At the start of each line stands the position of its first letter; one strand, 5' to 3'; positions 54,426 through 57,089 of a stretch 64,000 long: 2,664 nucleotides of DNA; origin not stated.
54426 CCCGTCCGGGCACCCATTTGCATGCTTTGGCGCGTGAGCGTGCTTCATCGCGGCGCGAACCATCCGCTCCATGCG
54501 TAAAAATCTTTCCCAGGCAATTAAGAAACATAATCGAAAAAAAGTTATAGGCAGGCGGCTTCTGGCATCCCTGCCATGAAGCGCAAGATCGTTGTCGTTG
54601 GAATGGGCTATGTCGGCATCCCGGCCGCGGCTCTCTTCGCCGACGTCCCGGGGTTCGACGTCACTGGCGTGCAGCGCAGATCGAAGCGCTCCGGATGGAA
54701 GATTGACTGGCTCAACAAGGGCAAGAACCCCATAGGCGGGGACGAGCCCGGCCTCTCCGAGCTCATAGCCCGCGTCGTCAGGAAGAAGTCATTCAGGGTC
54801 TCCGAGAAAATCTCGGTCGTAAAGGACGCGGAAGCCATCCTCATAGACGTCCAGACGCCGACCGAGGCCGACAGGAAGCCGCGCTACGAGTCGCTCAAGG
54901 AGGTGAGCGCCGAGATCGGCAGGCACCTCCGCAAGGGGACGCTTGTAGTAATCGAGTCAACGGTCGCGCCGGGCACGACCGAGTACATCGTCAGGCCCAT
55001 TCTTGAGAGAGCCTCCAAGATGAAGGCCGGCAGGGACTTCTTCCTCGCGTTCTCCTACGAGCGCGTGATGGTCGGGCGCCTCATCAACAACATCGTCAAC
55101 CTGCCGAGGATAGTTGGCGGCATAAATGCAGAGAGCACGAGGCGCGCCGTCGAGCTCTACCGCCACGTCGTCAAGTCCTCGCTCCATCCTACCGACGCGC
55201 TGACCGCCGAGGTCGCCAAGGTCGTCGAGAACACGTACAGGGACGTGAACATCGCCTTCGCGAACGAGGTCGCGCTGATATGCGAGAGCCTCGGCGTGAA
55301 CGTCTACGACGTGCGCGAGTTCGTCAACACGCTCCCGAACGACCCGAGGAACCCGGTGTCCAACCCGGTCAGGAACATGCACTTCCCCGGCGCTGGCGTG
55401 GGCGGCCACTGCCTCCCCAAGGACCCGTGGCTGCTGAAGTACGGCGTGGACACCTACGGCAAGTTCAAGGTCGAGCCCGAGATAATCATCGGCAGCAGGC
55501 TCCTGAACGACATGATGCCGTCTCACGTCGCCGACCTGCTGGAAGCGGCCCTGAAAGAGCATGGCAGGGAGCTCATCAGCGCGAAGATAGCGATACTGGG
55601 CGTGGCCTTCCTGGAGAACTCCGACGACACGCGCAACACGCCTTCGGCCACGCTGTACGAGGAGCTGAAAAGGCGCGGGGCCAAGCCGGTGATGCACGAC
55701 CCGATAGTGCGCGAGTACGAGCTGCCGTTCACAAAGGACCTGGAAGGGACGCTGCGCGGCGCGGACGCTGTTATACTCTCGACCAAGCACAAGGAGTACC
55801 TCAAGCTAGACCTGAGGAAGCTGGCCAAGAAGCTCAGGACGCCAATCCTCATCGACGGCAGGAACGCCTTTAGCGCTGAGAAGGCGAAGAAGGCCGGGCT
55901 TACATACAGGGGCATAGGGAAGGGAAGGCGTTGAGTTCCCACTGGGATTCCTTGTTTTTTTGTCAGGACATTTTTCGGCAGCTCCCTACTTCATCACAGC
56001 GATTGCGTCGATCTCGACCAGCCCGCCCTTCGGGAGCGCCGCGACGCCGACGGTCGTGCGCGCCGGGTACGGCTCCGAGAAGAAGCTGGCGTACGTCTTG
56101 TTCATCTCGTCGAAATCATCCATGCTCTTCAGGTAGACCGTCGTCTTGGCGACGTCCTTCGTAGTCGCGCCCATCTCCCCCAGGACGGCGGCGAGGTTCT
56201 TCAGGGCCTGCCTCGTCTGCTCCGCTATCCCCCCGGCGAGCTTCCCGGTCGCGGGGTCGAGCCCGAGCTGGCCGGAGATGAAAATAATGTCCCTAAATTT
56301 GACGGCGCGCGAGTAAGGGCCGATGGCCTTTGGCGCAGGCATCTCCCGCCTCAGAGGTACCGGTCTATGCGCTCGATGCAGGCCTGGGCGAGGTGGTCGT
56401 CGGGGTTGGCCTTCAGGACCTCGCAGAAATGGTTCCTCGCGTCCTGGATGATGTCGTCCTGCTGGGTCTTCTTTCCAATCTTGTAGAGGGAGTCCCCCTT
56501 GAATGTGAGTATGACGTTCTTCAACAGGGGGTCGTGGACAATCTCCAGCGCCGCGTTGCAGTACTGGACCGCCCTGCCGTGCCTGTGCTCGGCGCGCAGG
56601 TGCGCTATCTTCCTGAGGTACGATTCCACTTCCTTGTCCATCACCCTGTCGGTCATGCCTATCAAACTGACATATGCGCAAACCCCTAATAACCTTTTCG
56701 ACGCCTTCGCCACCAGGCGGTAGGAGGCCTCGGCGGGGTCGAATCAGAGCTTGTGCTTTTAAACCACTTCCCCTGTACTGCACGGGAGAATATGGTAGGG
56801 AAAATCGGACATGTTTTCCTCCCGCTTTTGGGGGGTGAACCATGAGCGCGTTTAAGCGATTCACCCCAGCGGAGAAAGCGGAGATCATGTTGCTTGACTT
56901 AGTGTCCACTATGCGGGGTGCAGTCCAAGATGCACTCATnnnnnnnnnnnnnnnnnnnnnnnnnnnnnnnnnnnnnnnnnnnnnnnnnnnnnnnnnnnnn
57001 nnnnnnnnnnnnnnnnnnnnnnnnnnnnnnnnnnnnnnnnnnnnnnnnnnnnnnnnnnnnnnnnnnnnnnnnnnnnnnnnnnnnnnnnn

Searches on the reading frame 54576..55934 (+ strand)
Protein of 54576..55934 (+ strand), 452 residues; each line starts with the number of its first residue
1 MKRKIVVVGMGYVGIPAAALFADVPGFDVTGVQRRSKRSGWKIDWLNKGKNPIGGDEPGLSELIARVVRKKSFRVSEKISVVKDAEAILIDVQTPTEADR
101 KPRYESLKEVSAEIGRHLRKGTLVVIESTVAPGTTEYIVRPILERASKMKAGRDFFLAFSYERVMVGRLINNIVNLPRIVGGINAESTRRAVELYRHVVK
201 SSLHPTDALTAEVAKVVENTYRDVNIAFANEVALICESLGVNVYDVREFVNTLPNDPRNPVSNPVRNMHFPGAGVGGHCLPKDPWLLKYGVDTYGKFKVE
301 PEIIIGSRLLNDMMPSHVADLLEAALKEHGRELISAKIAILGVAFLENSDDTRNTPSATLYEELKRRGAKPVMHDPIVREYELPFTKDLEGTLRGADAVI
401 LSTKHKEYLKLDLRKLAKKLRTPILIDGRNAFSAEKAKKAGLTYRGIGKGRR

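Call 67: find_encoding_contigs(protein=window:54576-55934:+, flank=10000, max_places=5)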
Protein window:54576-55934:+ (452 aa): 1 contig read that carries it; 1 place shown.
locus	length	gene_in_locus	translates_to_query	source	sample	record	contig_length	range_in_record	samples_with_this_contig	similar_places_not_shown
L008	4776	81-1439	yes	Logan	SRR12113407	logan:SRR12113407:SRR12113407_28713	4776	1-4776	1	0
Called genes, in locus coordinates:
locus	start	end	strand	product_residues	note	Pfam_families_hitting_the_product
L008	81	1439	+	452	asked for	PF03721:UDPG_MGDP_dh_N, PF00984:UDPG_MGDP_dh, PF03720:UDPG_MGDP_dh_C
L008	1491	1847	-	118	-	PF01042:Ribonuc_L-PSP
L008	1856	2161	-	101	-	-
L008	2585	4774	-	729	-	?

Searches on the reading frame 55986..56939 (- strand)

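Call 64: search_protein_families(library=pfam, proteins=[window:55986-56939:-], max_evalue=0.00001)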
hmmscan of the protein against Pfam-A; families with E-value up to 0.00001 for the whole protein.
window:55986-56939:- (317 aa): 1 family
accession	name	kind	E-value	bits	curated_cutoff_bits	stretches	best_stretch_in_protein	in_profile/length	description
PF01042.26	Ribonuc_L-PSP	-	3e-39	134.2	27.3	1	202-315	4-120/121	Endoribonuclease L-PSP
